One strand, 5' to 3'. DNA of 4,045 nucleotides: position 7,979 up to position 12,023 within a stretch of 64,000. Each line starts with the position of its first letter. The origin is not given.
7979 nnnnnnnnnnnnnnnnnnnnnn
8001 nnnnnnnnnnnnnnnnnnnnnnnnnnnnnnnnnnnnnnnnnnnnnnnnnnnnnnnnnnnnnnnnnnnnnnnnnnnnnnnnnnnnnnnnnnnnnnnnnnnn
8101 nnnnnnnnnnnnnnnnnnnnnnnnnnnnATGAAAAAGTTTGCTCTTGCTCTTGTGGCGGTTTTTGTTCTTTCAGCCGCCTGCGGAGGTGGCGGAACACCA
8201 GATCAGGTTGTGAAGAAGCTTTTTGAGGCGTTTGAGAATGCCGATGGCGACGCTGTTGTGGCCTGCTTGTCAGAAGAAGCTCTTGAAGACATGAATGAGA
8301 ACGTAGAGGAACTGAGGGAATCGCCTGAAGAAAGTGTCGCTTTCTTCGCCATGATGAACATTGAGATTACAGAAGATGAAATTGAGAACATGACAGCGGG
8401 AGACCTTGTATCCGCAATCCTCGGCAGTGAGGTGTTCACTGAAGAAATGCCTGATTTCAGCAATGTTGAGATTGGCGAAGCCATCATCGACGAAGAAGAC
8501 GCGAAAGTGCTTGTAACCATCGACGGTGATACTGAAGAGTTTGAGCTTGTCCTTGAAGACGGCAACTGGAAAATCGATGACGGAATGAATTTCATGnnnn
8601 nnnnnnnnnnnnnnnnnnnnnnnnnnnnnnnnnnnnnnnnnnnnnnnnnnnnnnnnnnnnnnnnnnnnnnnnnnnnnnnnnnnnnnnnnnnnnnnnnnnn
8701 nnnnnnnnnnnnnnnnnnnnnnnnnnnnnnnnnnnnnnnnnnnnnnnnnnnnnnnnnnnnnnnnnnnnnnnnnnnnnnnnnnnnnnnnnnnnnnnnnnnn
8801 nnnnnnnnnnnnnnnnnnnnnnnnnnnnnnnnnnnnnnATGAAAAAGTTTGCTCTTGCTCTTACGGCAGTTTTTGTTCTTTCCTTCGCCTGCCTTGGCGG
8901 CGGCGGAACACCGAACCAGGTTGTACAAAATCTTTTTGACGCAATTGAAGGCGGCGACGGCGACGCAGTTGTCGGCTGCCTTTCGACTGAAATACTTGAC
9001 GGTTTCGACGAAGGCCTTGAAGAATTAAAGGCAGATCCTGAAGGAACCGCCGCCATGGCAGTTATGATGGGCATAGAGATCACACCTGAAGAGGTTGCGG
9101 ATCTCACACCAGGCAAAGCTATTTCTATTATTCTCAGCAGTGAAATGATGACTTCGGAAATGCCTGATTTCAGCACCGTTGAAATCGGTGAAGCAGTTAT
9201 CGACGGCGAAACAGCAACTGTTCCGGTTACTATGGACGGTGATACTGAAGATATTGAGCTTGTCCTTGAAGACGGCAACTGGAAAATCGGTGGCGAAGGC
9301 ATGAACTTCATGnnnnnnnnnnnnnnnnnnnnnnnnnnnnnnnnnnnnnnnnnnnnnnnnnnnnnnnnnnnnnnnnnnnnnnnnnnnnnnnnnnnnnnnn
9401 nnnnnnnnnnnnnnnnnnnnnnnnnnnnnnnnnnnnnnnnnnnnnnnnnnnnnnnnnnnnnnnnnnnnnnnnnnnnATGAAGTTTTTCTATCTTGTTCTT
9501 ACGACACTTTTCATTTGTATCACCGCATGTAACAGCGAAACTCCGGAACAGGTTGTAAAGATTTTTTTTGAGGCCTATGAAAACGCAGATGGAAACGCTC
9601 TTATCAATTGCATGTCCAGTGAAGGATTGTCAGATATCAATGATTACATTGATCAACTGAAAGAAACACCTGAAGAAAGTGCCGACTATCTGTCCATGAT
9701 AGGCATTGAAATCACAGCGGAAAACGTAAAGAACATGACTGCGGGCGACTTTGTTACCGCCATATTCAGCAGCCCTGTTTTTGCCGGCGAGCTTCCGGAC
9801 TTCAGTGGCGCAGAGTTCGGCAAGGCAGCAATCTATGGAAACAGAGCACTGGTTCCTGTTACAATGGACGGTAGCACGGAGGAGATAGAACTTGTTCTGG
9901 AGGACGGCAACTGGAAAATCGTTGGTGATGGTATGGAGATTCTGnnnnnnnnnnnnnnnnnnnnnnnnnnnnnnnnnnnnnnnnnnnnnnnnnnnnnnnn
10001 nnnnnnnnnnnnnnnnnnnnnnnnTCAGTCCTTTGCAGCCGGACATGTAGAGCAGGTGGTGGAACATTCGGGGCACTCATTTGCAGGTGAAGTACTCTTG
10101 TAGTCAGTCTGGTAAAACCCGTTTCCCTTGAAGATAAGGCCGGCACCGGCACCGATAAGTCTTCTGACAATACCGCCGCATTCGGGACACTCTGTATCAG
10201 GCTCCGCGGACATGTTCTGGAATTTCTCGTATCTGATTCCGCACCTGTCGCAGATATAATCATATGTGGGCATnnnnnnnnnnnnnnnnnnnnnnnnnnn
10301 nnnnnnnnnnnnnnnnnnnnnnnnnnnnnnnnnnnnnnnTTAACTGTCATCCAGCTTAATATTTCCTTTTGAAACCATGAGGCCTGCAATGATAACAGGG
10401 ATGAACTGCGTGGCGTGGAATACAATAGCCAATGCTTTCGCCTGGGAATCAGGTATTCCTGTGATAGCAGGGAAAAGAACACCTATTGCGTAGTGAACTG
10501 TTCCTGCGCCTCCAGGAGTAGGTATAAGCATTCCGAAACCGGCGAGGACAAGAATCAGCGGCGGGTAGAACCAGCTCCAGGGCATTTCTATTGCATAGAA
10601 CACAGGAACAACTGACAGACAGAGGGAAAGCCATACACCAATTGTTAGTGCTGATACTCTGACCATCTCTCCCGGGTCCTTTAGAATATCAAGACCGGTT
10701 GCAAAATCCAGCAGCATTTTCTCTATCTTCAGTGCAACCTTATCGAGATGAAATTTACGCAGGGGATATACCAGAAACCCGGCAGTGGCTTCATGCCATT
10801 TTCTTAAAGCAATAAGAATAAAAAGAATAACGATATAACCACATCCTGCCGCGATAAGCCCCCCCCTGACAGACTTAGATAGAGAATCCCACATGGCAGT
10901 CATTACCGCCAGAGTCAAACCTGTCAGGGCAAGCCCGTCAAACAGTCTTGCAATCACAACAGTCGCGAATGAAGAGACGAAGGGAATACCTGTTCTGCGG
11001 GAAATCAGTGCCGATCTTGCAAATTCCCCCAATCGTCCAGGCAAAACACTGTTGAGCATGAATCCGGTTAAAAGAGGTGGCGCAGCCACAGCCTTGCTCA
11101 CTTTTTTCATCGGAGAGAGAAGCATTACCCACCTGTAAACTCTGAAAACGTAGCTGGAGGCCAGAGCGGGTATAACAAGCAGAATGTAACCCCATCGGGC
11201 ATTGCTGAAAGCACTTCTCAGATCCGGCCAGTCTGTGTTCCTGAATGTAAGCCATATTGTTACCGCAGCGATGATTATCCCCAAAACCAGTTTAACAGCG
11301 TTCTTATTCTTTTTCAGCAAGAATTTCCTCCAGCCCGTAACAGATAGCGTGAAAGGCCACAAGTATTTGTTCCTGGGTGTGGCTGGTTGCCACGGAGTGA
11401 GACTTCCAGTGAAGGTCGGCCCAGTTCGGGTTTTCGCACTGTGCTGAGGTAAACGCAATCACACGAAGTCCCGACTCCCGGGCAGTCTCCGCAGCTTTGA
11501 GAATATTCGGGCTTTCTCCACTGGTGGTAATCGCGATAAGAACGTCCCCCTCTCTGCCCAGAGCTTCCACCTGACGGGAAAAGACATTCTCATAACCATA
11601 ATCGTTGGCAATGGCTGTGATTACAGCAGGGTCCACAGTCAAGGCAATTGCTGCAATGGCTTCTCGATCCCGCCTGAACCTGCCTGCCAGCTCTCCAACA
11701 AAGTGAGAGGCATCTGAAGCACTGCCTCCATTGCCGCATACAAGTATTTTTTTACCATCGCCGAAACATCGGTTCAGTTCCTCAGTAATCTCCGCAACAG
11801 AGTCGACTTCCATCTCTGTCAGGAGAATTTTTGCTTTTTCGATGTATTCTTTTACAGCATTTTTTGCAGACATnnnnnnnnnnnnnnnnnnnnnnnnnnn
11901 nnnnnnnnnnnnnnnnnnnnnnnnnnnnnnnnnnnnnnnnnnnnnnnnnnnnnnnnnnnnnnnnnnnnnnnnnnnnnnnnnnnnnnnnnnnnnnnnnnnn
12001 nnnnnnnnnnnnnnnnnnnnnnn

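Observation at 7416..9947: Tandem array of four paralogous small lipoproteins, independently transcribed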

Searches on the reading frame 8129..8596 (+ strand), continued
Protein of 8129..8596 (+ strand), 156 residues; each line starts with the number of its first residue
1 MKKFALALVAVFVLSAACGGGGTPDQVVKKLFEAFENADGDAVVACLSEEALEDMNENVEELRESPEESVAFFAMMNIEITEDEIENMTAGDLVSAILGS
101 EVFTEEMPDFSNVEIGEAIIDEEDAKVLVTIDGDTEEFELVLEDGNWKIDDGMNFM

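Call 54: find_encoding_contigs(protein=P0085, flank=6000, max_places=3)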
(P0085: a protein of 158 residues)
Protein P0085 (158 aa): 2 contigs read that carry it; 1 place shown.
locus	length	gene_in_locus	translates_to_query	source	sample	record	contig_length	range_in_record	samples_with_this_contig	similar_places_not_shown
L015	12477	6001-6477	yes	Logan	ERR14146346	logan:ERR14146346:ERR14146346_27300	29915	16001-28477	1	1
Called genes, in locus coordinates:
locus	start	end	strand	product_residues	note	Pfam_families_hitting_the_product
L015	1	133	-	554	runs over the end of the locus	PF00501:AMP-binding, PF13193:AMP-binding_C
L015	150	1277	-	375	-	PF13421:Band_7_1, PF01145:Band_7, PF17032:Zn_ribbon_15 (faint), PF12773:DZR, PF24463:DUF7577 (faint), PF12773:DZR, PF13240:Zn_Ribbon_1 (weak), PF13248:Zn_ribbon_3 (weak)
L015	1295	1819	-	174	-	-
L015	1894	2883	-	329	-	PF02618:YceG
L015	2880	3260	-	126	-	PF03652:RuvX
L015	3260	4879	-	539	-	PF16949:ABC_tran_2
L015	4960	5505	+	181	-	PF06172:Cupin_5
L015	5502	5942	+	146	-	PF03061:4HBT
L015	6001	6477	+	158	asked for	-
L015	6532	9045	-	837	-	-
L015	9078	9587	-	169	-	-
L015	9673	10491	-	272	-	PF03781:FGE-sulfatase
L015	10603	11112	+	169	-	-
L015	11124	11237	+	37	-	-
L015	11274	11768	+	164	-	-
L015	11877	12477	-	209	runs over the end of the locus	PF03922:OmpW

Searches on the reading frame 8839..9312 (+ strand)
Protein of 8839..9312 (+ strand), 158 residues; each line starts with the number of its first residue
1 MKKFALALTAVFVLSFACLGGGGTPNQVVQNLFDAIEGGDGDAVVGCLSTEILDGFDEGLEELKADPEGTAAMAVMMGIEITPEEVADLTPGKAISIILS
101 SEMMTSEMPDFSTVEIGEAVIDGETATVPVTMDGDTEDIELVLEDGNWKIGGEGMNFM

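Call 6: search_protein_families(library=pfam, proteins=[window:8839-9312:+], max_evalue=10)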
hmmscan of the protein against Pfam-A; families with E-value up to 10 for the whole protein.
window:8839-9312:+ (158 aa): 2 families
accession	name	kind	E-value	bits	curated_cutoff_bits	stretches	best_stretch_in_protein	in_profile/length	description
PF12870.14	DUF4878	-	1.1e-05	26.2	24.1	2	91-150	46-111/112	Domain of unknown function (DUF4878)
PF12680.13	SnoaL_2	-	0.15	13.1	27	0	112-135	53-76/102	SnoaL-like domain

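Call 41: search_protein_families(library=ncbifam, proteins=[window:8839-9312:+], max_evalue=1)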
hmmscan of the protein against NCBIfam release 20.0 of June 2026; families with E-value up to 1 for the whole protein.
window:8839-9312:+ (158 aa): 2 families
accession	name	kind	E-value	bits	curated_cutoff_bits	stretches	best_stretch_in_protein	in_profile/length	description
NF051431.1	Rv0361_Cterm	subfamily_domain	0.0014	18.9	37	1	115-150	96-138/140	Rv0361 family membrane protein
NF038399.1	NH_RiPP_Os17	domain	0.043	13.9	40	1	61-89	18-43/63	Os1348 family NHLP clan protein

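Call 48: search_protein_families(library=padloc, proteins=[window:8839-9312:+], max_evalue=1)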
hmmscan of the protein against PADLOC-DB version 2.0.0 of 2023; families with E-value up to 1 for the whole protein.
window:8839-9312:+ (158 aa): 0 families

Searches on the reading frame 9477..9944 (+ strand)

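Call 6: search_protein_families(library=pfam, proteins=[window:9477-9944:+], max_evalue=10)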
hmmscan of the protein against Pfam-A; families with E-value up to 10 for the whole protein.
window:9477-9944:+ (156 aa): 6 families
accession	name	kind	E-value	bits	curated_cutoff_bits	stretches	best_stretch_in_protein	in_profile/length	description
PF02805.21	Ada_Zn_binding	-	0.0017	18.7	23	1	2-45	16-59/65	Metal binding domain of Ada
PF02216.22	B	-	0.004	17.6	27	1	47-72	17-44/53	B domain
PF12870.14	DUF4878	-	0.045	14.5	24.1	1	17-47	2-32/112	Domain of unknown function (DUF4878)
PF16111.11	DUF4829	-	0.057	14.6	25.5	1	24-55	1-32/119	Domain of unknown function (DUF4829)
PF03347.19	TDH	-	0.12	12.4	27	1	20-48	128-154/165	Vibrio thermostable direct hemolysin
PF22813.1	TcaA_2nd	-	0.14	13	26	1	23-84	1-68/103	TcaA protein second domain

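Call 41: search_protein_families(library=ncbifam, proteins=[window:9477-9944:+], max_evalue=1)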
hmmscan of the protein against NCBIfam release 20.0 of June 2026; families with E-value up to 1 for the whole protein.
window:9477-9944:+ (156 aa): 0 families

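Call 48: search_protein_families(library=padloc, proteins=[window:9477-9944:+], max_evalue=1)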
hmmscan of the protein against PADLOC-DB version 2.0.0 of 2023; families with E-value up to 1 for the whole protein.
window:9477-9944:+ (156 aa): 0 families

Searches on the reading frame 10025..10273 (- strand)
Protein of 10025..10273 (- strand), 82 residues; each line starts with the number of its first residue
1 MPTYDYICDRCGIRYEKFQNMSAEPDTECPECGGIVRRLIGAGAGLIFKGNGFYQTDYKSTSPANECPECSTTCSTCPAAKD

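Call 16: search_protein_families(library=pfam, proteins=[window:10025-10273:-], max_evalue=0.001)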
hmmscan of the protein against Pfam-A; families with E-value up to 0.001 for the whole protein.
window:10025-10273:- (82 aa): 1 family
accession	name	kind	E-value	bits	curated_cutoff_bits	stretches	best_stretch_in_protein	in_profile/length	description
PF09723.15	Zn_ribbon_8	-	2.3e-15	56.7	34.4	1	1-40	1-41/41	Zinc ribbon domain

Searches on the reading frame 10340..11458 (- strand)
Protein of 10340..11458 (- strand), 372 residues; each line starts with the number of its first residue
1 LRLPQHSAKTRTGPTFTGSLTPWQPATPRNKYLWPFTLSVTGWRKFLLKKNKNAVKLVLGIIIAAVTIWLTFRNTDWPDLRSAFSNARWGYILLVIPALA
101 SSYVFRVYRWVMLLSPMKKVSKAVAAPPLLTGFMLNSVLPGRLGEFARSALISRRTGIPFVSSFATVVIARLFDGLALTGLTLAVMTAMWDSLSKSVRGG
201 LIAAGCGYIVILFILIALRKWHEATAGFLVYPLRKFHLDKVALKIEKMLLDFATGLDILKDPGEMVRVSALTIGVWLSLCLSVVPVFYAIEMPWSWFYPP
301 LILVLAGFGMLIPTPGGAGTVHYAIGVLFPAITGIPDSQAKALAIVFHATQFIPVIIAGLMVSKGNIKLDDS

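Call 16: search_protein_families(library=pfam, proteins=[window:10340-11458:-], max_evalue=0.001)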
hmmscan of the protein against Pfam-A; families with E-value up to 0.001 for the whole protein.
window:10340-11458:- (372 aa): 1 family
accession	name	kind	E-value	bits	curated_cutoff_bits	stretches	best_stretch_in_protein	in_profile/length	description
PF03706.18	LPG_synthase_TM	-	3.7e-46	158.4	33.4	1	58-359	2-302/302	Lysylphosphatidylglycerol synthase TM region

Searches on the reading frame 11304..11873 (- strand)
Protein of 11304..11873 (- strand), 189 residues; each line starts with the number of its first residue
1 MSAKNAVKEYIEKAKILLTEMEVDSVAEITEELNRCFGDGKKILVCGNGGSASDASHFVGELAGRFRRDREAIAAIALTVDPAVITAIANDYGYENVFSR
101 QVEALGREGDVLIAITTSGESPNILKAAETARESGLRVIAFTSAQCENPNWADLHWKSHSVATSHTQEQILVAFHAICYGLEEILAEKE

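Call 16: search_protein_families(library=pfam, proteins=[window:11304-11873:-], max_evalue=0.001)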
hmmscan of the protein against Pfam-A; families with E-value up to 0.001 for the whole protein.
window:11304-11873:- (189 aa): 2 families
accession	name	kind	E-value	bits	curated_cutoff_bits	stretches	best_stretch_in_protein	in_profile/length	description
PF13580.11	SIS_2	-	4.9e-26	91.9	27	1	9-143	1-138/138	SIS domain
PF01380.27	SIS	-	5.2e-06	26.7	25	1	86-144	31-89/131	SIS domain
